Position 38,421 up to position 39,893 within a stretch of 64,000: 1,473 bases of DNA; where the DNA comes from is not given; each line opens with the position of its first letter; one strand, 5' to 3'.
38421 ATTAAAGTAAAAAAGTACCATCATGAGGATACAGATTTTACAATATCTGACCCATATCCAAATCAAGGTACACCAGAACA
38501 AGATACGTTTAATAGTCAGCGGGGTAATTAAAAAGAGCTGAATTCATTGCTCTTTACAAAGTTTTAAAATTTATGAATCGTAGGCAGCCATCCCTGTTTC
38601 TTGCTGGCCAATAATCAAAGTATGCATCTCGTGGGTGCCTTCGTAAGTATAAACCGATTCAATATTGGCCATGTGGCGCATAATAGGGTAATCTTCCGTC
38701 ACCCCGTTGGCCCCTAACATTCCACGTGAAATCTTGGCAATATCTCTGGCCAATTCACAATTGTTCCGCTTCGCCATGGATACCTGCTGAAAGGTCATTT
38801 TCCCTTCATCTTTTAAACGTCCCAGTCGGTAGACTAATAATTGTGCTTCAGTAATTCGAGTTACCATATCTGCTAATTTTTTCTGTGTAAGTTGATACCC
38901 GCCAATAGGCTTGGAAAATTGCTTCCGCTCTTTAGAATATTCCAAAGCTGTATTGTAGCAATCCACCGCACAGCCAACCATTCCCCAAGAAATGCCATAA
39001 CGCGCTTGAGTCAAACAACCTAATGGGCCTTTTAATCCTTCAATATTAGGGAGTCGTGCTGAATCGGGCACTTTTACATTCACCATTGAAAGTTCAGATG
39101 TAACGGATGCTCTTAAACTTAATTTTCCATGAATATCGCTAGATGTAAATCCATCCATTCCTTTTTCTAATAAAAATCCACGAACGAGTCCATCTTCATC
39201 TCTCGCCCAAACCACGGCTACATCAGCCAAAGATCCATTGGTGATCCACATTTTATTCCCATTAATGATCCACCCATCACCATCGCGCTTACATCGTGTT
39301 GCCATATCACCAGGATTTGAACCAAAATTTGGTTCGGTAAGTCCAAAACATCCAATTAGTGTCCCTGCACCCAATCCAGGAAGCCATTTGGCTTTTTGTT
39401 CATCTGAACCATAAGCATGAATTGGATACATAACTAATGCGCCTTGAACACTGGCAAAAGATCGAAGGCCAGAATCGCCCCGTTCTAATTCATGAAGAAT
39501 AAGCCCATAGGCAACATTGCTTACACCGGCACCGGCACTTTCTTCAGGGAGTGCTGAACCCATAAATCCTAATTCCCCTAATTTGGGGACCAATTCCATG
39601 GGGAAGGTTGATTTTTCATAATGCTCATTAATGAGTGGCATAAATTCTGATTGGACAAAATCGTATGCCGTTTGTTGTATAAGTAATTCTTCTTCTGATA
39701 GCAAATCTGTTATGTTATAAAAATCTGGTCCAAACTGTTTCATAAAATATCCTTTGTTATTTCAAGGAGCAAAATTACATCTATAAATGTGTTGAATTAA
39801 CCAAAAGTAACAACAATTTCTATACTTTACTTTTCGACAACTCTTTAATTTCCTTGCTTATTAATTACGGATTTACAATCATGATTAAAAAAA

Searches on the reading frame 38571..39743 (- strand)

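Call 31: search_protein_families(library=pfam, proteins=[window:38571-39743:-], max_evalue=0.00001)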
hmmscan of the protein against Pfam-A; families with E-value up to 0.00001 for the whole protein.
window:38571-39743:- (390 aa): 4 families
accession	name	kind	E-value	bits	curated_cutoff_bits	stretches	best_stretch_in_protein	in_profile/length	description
PF00441.29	Acyl-CoA_dh_1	-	4.1e-33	115.1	22.4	1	236-381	3-148/150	Acyl-CoA dehydrogenase, C-terminal domain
PF02771.21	Acyl-CoA_dh_N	-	6.6e-33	113.9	22.9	1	16-127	1-112/113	Acyl-CoA dehydrogenase, N-terminal domain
PF02770.24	Acyl-CoA_dh_M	-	2e-21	76.4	33.3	1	132-223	1-97/97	Acyl-CoA dehydrogenase, middle domain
PF08028.16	Acyl-CoA_dh_2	-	2.7e-09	37.9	22.7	1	250-370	2-132/134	Acyl-CoA dehydrogenase, C-terminal domain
